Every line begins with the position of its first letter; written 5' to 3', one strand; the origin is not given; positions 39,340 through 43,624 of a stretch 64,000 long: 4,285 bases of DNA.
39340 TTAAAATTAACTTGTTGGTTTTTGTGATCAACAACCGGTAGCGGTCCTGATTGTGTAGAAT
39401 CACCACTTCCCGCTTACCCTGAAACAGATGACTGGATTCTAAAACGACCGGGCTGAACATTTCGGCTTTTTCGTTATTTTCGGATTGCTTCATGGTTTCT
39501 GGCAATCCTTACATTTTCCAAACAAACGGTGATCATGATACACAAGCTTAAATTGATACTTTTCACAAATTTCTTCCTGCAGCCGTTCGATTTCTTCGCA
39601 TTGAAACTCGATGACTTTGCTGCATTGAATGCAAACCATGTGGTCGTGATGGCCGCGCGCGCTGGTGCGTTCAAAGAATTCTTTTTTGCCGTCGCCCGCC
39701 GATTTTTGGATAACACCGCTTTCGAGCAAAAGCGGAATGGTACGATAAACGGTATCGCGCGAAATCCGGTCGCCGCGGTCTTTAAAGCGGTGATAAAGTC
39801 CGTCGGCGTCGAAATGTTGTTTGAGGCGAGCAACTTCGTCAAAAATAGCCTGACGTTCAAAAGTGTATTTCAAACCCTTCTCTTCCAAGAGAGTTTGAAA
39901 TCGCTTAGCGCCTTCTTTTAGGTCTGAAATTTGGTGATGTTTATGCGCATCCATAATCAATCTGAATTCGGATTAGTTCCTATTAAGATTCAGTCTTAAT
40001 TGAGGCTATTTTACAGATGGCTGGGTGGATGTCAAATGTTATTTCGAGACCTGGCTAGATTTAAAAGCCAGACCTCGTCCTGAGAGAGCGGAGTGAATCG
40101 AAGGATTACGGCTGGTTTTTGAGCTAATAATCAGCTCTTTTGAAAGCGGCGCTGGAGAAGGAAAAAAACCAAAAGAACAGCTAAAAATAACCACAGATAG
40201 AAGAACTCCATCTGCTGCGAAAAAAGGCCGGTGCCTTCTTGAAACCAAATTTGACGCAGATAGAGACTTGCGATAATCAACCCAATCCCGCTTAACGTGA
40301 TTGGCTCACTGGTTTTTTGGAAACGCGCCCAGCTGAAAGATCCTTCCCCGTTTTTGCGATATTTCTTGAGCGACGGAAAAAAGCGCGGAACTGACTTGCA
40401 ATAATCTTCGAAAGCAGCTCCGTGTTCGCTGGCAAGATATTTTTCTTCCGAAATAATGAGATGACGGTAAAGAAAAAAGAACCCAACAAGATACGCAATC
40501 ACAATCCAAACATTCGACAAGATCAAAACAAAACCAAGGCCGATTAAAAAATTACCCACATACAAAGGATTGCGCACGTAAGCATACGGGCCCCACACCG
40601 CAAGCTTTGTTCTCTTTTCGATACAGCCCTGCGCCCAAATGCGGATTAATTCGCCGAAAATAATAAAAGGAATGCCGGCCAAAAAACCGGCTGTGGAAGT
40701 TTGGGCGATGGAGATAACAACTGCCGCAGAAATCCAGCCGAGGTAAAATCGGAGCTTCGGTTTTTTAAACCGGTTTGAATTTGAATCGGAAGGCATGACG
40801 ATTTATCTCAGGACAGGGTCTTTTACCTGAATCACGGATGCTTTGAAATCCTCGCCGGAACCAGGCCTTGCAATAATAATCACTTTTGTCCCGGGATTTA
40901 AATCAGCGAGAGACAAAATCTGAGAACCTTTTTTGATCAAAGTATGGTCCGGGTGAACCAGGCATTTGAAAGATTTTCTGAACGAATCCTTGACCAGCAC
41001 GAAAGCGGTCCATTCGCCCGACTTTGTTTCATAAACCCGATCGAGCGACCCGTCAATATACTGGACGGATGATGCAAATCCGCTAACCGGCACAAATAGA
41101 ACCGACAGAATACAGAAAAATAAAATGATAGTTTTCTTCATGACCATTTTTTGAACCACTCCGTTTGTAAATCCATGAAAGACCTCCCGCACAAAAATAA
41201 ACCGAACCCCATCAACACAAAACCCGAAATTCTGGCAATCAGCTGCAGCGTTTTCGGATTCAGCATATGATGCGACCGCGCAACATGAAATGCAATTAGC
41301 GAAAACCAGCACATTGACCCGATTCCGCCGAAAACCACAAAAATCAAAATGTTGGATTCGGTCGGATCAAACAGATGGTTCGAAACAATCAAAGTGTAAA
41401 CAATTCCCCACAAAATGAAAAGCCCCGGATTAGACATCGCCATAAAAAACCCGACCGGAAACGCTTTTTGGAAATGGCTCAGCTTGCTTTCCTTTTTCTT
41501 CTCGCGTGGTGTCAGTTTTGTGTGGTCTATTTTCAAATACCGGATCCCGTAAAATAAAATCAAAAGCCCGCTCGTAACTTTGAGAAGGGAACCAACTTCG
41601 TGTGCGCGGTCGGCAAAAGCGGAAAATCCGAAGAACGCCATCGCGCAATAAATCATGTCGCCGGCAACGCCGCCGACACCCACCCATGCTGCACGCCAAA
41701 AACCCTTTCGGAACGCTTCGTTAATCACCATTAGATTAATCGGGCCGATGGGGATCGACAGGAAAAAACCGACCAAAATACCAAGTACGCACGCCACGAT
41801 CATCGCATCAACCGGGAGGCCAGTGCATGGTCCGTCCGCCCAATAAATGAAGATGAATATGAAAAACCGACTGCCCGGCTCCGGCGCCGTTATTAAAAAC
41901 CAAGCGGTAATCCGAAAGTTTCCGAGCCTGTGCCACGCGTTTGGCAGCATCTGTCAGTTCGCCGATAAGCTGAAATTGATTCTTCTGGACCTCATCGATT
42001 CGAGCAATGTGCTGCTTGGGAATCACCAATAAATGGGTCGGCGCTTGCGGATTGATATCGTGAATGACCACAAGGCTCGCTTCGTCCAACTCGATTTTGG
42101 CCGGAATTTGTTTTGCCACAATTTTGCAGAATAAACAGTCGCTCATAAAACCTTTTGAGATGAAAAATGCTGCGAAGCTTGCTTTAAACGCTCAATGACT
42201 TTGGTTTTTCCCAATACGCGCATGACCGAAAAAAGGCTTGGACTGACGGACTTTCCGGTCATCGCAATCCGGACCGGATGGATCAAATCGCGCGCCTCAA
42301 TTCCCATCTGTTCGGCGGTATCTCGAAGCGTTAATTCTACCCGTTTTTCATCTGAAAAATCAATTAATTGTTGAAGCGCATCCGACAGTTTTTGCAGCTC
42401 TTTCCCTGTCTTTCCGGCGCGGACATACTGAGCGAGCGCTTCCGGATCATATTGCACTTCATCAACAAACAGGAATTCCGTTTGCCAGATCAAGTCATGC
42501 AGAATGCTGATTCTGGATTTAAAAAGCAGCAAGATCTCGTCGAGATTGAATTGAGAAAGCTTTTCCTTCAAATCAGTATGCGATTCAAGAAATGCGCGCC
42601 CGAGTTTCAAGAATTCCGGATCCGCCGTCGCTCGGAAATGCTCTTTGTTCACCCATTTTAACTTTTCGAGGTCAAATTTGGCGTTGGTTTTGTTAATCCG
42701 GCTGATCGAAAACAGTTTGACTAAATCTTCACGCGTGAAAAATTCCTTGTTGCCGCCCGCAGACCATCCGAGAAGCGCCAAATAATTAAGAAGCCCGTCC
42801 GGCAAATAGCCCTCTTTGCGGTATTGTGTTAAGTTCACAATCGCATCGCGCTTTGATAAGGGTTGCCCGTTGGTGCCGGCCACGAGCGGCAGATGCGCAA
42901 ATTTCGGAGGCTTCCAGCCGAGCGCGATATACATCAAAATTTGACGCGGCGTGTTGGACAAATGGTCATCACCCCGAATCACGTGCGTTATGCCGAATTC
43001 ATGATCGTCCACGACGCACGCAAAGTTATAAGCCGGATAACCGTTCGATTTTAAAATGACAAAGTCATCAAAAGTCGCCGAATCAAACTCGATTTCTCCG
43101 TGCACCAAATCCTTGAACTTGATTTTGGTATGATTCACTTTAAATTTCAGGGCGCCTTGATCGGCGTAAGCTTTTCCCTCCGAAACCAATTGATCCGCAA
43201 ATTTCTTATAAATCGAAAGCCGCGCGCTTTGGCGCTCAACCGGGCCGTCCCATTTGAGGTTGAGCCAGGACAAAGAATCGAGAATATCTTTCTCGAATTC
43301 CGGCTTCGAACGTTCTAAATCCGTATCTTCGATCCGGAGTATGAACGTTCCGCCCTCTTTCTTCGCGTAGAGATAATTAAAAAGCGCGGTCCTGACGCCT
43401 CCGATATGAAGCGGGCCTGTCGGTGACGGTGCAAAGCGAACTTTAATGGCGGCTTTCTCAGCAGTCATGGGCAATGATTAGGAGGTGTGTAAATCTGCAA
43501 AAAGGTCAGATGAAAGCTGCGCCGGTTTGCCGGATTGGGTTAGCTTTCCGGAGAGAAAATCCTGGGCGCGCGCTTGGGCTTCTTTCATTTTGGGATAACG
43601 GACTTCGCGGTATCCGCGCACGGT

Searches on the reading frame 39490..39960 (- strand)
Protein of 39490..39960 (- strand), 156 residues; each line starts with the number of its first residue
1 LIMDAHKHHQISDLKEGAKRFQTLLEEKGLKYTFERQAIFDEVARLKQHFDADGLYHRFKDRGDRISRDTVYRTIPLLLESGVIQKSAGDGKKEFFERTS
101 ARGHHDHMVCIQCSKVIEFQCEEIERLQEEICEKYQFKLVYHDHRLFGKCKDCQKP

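Call 78: search_protein_families(library=pfam, proteins=[window:39490-39960:-], max_evalue=0.00001)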
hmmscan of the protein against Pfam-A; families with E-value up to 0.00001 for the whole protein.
window:39490-39960:- (156 aa): 1 family
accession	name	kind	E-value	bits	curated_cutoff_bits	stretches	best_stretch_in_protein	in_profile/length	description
PF01475.25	FUR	-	3.1e-32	111.7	23.1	1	27-143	1-117/121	Ferric uptake regulator family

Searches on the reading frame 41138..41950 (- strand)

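Call 79: search_protein_families(library=pfam, proteins=[window:41138-41950:-], max_evalue=0.00001)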
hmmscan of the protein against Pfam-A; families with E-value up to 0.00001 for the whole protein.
window:41138-41950:- (270 aa): 1 family
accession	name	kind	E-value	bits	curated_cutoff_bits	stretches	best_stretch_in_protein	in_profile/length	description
PF01810.24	LysE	-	1.2e-27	97.2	25.6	1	63-254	2-190/193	LysE type translocator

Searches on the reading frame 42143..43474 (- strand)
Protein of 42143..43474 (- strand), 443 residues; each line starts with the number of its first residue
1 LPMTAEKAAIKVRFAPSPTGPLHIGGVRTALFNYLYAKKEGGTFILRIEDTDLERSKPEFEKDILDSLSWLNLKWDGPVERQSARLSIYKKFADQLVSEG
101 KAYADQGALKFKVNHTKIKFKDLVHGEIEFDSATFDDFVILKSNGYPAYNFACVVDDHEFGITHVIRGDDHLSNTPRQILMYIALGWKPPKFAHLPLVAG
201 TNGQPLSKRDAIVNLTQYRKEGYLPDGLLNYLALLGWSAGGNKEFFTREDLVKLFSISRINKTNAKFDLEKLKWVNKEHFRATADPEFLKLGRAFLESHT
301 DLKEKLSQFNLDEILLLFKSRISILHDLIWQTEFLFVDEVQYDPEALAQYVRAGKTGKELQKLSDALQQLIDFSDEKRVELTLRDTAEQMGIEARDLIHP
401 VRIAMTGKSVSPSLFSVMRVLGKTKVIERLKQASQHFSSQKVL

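Call 79: search_protein_families(library=pfam, proteins=[window:42143-43474:-], max_evalue=0.00001)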
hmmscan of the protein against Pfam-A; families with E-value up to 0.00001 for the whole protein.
window:42143-43474:- (443 aa): 2 families
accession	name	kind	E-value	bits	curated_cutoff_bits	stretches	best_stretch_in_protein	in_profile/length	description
PF00749.27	tRNA-synt_1c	-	6.5e-89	298.4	23.4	2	110-274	147-314/314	tRNA synthetases class I (E and Q), catalytic domain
PF19269.4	Anticodon_2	-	8.2e-28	98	23.6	1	304-433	4-140/141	Anticodon binding domain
